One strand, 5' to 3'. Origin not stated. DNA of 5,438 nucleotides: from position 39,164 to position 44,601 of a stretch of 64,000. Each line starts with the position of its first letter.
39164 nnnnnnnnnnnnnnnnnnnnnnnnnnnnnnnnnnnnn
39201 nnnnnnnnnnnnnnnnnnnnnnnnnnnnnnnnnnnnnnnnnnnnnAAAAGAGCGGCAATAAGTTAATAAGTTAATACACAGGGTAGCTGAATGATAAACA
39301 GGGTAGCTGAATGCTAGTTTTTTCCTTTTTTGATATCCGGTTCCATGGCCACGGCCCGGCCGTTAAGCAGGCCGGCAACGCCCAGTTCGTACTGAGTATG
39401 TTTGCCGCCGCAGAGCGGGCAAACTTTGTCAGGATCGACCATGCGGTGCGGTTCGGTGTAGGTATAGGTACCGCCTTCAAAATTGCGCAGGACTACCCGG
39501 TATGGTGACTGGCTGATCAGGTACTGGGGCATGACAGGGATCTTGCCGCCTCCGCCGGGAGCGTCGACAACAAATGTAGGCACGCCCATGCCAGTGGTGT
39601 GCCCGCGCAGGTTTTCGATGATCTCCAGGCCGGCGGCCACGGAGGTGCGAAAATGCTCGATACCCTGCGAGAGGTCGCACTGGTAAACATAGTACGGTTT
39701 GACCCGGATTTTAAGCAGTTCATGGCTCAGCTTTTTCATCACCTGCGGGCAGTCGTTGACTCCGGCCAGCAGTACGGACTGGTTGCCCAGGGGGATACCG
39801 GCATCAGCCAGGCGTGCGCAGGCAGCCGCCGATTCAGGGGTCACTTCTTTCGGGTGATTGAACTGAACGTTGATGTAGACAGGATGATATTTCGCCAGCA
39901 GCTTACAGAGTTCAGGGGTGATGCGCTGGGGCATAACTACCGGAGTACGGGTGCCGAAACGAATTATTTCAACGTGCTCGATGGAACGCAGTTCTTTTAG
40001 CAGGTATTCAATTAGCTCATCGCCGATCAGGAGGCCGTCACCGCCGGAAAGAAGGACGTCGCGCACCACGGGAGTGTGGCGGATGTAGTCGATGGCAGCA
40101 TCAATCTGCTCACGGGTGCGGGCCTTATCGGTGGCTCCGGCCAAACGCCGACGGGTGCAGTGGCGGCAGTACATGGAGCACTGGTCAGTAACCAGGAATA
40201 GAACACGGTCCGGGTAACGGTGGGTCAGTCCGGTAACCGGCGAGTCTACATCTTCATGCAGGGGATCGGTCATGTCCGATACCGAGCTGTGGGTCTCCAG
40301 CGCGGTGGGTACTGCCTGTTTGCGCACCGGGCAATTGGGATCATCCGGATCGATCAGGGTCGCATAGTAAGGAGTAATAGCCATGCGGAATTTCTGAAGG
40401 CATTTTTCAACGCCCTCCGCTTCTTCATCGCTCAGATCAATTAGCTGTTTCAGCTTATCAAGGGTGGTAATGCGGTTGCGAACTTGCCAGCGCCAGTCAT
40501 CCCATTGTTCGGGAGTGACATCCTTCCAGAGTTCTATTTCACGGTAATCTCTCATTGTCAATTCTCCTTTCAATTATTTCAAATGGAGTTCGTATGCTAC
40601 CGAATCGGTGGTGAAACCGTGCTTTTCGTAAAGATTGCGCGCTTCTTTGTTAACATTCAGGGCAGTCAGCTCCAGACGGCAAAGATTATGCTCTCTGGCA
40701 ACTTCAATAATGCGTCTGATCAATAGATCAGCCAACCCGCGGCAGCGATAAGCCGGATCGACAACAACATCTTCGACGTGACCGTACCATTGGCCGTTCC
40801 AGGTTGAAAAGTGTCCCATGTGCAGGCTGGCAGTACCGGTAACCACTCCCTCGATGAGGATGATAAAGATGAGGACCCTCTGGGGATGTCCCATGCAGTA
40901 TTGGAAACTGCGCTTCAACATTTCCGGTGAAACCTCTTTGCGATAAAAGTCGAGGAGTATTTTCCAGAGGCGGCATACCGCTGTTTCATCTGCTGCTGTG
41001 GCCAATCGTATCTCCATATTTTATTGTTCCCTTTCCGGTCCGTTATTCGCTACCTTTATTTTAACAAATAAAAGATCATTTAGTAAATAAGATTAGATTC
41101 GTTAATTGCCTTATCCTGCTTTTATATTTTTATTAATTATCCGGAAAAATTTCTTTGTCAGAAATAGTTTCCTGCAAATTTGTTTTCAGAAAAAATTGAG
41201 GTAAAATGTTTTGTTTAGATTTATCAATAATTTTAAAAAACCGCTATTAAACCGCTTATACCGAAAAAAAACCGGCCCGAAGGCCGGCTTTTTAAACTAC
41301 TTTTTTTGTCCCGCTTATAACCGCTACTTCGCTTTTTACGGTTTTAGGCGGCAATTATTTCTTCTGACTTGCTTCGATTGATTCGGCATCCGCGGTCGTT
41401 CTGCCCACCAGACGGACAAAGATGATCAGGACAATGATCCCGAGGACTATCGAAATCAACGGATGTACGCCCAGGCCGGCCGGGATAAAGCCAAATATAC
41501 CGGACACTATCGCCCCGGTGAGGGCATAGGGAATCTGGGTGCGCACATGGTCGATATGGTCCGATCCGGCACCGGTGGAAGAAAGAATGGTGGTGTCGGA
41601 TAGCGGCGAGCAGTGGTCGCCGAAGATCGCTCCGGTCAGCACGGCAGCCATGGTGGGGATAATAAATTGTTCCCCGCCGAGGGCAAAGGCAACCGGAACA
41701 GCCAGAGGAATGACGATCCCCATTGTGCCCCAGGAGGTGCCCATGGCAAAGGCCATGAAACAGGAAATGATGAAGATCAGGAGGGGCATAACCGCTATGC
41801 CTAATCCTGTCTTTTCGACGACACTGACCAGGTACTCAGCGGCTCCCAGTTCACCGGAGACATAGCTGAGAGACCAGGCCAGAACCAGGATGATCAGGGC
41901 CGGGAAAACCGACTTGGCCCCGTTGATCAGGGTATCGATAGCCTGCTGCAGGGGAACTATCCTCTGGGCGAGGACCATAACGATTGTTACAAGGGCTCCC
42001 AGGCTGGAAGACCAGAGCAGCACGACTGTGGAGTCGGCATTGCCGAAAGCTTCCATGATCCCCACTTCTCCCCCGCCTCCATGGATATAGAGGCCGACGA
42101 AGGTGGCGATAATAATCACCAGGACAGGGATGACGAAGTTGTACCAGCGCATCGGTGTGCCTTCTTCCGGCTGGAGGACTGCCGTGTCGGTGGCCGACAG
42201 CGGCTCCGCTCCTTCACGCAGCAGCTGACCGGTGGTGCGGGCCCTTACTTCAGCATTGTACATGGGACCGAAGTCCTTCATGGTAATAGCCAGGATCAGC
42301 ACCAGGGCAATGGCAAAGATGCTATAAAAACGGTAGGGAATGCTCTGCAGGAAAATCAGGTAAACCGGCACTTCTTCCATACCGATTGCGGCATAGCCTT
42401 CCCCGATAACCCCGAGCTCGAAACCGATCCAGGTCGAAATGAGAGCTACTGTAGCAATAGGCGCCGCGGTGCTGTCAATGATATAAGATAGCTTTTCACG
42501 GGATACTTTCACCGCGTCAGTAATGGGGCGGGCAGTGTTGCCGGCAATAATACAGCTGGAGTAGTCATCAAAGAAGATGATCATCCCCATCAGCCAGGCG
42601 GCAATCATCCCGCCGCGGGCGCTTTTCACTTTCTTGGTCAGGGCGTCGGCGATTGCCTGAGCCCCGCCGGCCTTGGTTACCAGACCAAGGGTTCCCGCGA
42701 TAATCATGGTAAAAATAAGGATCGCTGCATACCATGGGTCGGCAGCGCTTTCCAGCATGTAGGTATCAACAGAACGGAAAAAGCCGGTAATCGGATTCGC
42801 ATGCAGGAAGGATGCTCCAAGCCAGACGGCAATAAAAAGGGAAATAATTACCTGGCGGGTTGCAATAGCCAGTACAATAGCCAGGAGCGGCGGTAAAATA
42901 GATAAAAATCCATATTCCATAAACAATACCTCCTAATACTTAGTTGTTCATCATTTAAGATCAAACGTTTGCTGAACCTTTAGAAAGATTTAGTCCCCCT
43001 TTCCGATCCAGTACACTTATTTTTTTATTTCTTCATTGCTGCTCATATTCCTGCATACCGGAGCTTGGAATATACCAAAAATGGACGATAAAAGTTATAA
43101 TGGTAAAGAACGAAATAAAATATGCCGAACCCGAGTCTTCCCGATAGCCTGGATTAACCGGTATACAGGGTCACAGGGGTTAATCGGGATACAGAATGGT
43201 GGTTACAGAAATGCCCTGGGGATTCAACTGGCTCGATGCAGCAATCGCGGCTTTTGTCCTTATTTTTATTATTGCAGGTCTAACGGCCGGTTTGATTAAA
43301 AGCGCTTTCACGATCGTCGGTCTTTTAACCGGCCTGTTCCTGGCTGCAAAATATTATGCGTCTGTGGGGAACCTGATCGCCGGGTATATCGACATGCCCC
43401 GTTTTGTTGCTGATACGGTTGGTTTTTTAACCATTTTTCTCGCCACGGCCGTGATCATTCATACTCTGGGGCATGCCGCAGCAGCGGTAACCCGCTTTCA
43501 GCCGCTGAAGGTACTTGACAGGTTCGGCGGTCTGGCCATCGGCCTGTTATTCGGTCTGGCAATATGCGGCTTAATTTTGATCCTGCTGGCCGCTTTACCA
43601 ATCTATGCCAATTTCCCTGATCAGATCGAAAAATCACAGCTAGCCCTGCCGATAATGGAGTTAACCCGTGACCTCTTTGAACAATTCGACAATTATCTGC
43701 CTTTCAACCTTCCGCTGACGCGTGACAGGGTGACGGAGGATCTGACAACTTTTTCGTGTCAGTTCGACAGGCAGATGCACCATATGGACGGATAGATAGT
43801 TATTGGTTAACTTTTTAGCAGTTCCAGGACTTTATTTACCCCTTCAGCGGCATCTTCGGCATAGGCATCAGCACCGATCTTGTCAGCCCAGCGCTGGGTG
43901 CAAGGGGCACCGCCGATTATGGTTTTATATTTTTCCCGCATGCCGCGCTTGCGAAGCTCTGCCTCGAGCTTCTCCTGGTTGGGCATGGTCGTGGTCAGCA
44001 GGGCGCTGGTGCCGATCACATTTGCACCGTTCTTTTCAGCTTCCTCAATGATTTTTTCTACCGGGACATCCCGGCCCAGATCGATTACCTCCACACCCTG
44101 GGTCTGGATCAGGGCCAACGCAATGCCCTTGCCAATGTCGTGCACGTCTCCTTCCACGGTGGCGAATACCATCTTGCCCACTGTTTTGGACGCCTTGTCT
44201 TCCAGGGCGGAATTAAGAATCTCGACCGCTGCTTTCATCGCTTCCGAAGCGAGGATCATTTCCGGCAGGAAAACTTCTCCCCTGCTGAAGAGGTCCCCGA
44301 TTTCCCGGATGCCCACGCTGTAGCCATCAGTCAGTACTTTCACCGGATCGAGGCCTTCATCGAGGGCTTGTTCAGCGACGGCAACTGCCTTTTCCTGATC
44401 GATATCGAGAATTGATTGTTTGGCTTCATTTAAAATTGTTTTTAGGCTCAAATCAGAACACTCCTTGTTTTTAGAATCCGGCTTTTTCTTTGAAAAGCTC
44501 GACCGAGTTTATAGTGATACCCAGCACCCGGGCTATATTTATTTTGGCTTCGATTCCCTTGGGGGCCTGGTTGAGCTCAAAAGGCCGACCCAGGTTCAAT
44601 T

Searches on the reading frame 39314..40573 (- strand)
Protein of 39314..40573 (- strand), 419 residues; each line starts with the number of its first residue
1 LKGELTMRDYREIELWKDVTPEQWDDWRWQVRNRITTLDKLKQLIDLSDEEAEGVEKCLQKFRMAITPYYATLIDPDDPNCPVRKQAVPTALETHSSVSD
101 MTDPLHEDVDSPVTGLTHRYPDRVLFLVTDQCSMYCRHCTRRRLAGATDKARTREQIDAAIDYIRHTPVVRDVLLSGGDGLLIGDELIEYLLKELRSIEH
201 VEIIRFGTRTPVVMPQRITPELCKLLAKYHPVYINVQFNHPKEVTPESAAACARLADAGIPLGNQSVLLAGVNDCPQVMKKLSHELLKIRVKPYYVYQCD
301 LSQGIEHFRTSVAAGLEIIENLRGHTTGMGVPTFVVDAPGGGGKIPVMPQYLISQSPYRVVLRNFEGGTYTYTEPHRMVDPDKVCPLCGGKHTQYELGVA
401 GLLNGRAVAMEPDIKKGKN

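Call 9: search_protein_families(library=pfam, proteins=[window:39314-40573:-])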
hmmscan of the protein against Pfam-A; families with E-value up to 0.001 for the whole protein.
window:39314-40573:- (419 aa): 3 families
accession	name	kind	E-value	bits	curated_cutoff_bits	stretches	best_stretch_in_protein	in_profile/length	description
PF12544.13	LAM_C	-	2.2e-31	109.1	26.7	1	319-415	1-101/127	Lysine-2,3-aminomutase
PF04055.27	Radical_SAM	-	7.3e-13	49.5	29.5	1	128-275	3-157/166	Radical SAM superfamily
PF13353.11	Fer4_12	-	0.0001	23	22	1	126-243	9-122/137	4Fe-4S single cluster domain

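Call 43: search_protein_families(library=ncbifam, max_evalue=0.00001, proteins=[window:39314-40573:-])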
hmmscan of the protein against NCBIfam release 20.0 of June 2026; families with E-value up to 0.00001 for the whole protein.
window:39314-40573:- (419 aa): 6 families
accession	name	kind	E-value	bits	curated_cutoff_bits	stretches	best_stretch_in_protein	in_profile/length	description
TIGR03820.1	lys_2_3_AblA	equivalog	5.1e-179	595.3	525.4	1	20-389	3-377/417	lysine 2,3-aminomutase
TIGR04368.1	Glu_2_3_NH3_mut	equivalog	2.7e-152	507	650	1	17-372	48-402/404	glutamate 2,3-aminomutase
TIGR04468.1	arg_2_3_am_muta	equivalog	8e-123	409.9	600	1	23-368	1-347/351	arginine 2,3-aminomutase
TIGR00238.1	TIGR00238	subfamily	5e-119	397.1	199.2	1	12-340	2-331/331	KamA family radical SAM protein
TIGR03822.1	AblA_like_2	hypoth_equivalog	1.9e-92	309.7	396.25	1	47-351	13-319/321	lysine-2,3-aminomutase-like protein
TIGR03821.1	EFP_modif_epmB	equivalog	4.3e-71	239.5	369.3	1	27-346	1-320/321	EF-P beta-lysylation protein EpmB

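Call 52: search_solved_structures(query=window:39314-40573:-, show_alignments=1)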
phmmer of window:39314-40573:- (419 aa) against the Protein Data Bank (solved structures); distinct sequences matched with E-value up to 0.001: 1.
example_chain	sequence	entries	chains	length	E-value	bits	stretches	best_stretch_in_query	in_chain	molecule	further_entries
2a5h_A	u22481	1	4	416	3.7e-186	622.2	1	11-412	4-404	L-lysine 2,3-aminomutase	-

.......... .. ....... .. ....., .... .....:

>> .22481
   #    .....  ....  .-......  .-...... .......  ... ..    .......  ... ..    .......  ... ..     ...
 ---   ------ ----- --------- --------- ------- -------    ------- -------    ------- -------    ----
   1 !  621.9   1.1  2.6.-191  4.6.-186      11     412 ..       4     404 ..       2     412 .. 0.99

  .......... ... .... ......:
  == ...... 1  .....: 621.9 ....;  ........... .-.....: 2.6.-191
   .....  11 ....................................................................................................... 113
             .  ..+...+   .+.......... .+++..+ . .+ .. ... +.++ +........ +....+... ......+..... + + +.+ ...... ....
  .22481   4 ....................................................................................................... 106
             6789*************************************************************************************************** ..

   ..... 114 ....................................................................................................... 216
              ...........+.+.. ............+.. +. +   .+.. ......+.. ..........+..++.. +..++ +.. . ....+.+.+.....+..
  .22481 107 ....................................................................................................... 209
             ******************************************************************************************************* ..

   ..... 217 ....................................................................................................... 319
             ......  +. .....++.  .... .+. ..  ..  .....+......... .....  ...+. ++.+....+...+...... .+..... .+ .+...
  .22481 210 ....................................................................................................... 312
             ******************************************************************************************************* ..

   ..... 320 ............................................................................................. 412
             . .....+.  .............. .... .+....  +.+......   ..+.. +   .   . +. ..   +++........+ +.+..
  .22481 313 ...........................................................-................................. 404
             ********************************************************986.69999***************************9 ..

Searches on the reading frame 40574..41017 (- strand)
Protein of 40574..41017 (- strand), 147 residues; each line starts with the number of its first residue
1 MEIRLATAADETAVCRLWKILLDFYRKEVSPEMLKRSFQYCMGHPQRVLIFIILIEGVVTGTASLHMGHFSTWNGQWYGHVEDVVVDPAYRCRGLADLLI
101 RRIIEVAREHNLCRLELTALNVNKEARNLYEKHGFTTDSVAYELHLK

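Call 9: search_protein_families(library=pfam, proteins=[window:40574-41017:-])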
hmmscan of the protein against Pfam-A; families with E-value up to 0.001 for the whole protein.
window:40574-41017:- (147 aa): 7 families
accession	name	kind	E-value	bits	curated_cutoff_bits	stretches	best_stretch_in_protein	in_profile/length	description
PF00583.31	Acetyltransf_1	-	7.5e-21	75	20.7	1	17-135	4-116/116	Acetyltransferase (GNAT) family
PF13508.13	Acetyltransf_7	-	6.8e-13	49.2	27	1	50-136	5-83/84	Acetyltransferase (GNAT) domain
PF13673.13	Acetyltransf_10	-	2.1e-09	37.9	23.6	1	28-139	16-111/128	Acetyltransferase (GNAT) domain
PF13302.13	Acetyltransf_3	-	2.6e-05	25.4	25.4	1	4-136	5-138/138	Acetyltransferase (GNAT) domain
PF08445.16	FR47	-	7.1e-05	23.2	22.1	1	78-139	21-81/86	FR47-like protein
PF13527.13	Acetyltransf_9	-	0.00026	21.4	25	1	2-135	1-124/127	Acetyltransferase (GNAT) domain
PF13420.13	Acetyltransf_4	-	0.00049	20.6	24.3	1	21-137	24-136/155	Acetyltransferase (GNAT) domain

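Call 43: search_protein_families(library=ncbifam, max_evalue=0.00001, proteins=[window:40574-41017:-])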
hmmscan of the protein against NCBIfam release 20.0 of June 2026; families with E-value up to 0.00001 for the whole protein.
window:40574-41017:- (147 aa): 7 families
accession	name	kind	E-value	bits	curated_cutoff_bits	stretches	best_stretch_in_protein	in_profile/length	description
NF000482.1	AAC_3_XI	exception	5.8e-11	42.4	300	1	2-137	6-134/148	aminoglycoside N-acetyltransferase AAC(3)-XI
TIGR01575.1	rimI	equivalog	2.1e-09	37.7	86.4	1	67-138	44-115/132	ribosomal protein S18-alanine N-acetyltransferase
NF002959.0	PRK03624.1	equivalog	4.5e-09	36.2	124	1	1-140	7-134/147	GNAT family acetyltransferase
NF000487.1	stat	exception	1.5e-07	31.1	420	1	63-137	91-163/189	streptothricin N-acetyltransferase STAT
NF007530.0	PRK10146.1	equivalog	5.3e-07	30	142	1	2-137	5-135/144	aminoalkylphosphonate N-acetyltransferase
NF040503.1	resist_ArsN1a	equivalog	6.1e-06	26.1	170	1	83-137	81-135/159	arsinothricin resistance N-acetyltransferase ArsN1 family A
NF007527.0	PRK10140.1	equivalog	8.3e-06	25.7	236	1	78-140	76-141/162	N-acetyltransferase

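Call 51: search_solved_structures(query=window:40574-41017:-, max_evalue=0.01)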
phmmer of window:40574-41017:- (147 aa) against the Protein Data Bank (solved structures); distinct sequences matched with E-value up to 0.01: 36.
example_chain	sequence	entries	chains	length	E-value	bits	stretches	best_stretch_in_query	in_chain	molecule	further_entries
8a9o_A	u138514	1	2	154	2.2e-10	44.1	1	6-145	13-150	DpA polyamine acetyltransferase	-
9mgt_A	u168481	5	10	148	5.7e-10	42.7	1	2-137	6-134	Aminoglycoside N-acetyltransferase AAC(3)-XI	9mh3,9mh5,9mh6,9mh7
8a9n_A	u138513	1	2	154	8.2e-10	42.2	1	6-145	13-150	Acetyltransferase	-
8yv7_A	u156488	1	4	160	1.8e-09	41.2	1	64-133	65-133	Thialysine N-epsilon-acetyltransferase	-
3fb3_A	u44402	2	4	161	3.8e-09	40.1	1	56-137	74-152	N-acetyltransferase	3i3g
12jc_A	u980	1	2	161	1.5e-07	34.9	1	1-135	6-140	Thialysine Acetyltransferase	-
2fe7_A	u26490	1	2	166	2.4e-07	34.3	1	1-135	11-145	probable N-acetyltransferase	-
2bei_A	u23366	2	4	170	4.3e-07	33.4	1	65-135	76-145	Diamine acetyltransferase 2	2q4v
3pp9_A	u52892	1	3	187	3e-06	30.7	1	45-137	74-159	Putative streptothricin acetyltransferase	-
7ypu_A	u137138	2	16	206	5.3e-06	29.9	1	66-140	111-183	Acetyltransferase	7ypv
2ge3_A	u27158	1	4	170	1e-05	29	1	85-139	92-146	probable acetyltransferase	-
2vi7_A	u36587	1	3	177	6.3e-05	26.4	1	42-139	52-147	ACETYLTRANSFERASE PA1377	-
3cxp_A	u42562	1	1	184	0.0001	25.7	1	28-140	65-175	Glucosamine 6-phosphate N-acetyltransferase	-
2huz_A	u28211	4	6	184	0.00013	25.3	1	28-140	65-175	Glucosamine 6-phosphate N-acetyltransferase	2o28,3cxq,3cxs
6yug_A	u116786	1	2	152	0.00016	25.1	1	19-131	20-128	Diamine acetyltransferase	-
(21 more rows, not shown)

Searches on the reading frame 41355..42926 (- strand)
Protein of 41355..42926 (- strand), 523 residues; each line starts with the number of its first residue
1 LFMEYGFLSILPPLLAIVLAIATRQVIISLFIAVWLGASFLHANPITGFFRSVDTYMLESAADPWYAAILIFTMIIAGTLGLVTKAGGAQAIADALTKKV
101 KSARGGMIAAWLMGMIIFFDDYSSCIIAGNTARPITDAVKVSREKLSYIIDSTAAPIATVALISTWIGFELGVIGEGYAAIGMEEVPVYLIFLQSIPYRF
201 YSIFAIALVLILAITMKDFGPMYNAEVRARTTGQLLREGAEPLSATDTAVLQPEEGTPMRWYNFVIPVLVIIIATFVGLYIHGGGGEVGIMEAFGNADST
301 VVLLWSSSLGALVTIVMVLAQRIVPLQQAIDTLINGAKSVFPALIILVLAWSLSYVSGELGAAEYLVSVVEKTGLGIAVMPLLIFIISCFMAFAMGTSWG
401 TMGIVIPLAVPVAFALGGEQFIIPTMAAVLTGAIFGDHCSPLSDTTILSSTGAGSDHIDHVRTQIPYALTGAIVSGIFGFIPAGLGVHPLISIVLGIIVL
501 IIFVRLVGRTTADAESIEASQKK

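Call 9: search_protein_families(library=pfam, proteins=[window:41355-42926:-])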
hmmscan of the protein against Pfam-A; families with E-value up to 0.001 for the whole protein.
window:41355-42926:- (523 aa): 1 family
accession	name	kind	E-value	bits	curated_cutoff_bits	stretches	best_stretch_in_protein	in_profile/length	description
PF03553.21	Na_H_antiporter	-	2.6e-62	211.2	23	1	158-477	2-296/303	Na+/H+ antiporter family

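Call 43: search_protein_families(library=ncbifam, max_evalue=0.00001, proteins=[window:41355-42926:-])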
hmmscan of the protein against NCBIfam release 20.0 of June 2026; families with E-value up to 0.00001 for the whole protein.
window:41355-42926:- (523 aa): 3 families
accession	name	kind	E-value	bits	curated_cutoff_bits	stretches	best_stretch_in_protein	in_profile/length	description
NF000013.1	tet_NaH_anti_35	exception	5.9e-56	190.2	750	1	163-504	7-352/369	tetracycline efflux Na+/H+ antiporter family transporter Tet(35)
TIGR00931.1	antiport_nhaC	equivalog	6.6e-11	41.6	370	1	331-477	57-200/454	Na+/H+ antiporter NhaC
NF052307.1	ArgOrthExpArcD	equivalog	4.9e-10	38.9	650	1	296-475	42-214/469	arginine/ornithine antiporter ArcD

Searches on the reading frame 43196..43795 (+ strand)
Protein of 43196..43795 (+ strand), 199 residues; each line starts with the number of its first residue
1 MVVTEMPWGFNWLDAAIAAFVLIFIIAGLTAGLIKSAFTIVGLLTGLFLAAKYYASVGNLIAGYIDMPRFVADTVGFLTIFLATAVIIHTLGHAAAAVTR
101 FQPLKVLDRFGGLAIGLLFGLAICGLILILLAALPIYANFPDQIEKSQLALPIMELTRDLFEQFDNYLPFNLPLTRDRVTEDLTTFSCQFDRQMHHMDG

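Call 9: search_protein_families(library=pfam, proteins=[window:43196-43795:+])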
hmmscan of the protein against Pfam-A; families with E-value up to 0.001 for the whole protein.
window:43196-43795:+ (199 aa): 1 family
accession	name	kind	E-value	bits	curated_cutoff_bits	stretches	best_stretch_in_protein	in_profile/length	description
PF02674.22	Colicin_V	-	1.5e-23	83.8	29.3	1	13-156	1-142/144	Colicin V production protein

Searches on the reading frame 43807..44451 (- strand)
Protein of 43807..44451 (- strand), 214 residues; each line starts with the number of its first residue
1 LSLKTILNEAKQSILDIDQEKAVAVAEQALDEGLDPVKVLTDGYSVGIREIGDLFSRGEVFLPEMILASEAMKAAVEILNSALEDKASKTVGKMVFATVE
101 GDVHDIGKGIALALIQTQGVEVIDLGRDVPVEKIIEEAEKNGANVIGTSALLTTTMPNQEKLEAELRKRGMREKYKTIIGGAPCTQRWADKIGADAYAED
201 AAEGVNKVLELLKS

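Call 9: search_protein_families(library=pfam, proteins=[window:43807-44451:-])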
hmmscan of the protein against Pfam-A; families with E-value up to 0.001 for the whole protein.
window:43807-44451:- (214 aa): 2 families
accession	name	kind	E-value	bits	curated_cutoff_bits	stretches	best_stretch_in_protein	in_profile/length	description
PF02310.24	B12-binding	-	3.7e-24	85.3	32.1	1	93-205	2-120/121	B12 binding domain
PF02607.22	B12-binding_2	-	3.3e-20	72.5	23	1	7-79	2-73/74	B12 binding domain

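Call 43: search_protein_families(library=ncbifam, max_evalue=0.00001, proteins=[window:43807-44451:-])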
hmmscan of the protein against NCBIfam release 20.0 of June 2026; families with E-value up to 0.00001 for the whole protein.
window:43807-44451:- (214 aa): 12 families
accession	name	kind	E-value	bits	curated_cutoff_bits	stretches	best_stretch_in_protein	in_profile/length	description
TIGR02370.1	pyl_corrinoid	subfamily_domain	1.4e-67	226.9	215.3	1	10-203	2-196/197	methyltransferase cognate corrinoid protein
NF041607.1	dimeth_corrin_MtbC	equivalog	3.5e-62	209.5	350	1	12-212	3-203/203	dimethylamine corrinoid protein MtbC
NF047995.1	corrinoid_MtgC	exception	8.1e-56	188.9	310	1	5-208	3-209/215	glycine betaine-specific corrinoid protein MtgC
NF047996.1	corrin_MtgC_2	exception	4.1e-49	166.9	370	1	4-213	2-211/212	glycine betaine-specific corrinoid protein MtgC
NF040669.1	MtaC2_Meth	equivalog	2.2e-40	138.7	450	1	11-204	47-238/267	methanol--corrinoid protein MtaC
NF040655.1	MtaC_Meth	equivalog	3.4e-38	131.1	420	1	6-205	35-231/253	methanol--corrinoid protein MtaC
TIGR02082.1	metH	equivalog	7.5e-37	126.5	1010.85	1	11-204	651-850/1182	methionine synthase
NF007024.0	PRK09490.1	equivalog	1.8e-33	115.5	1497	1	26-192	681-851/1234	methionine synthase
NF052513.1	TransRegCarH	equivalog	5.3e-12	45.6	400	1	8-201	85-267/274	HTH-type transcriptional repressor CarH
NF040743.1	ornith_mutase_E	equivalog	1.8e-08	32.9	800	1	80-208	584-719/730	D-ornithine 4,5-aminomutase subunit OraE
NF052385.1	Lys_5_6_beta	equivalog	9.8e-08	32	280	1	114-197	133-219/241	lysine 5,6-aminomutase subunit beta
NF002612.0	PRK02261.1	equivalog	2.8e-06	26.9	110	1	93-181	5-92/148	methylaspartate mutase subunit S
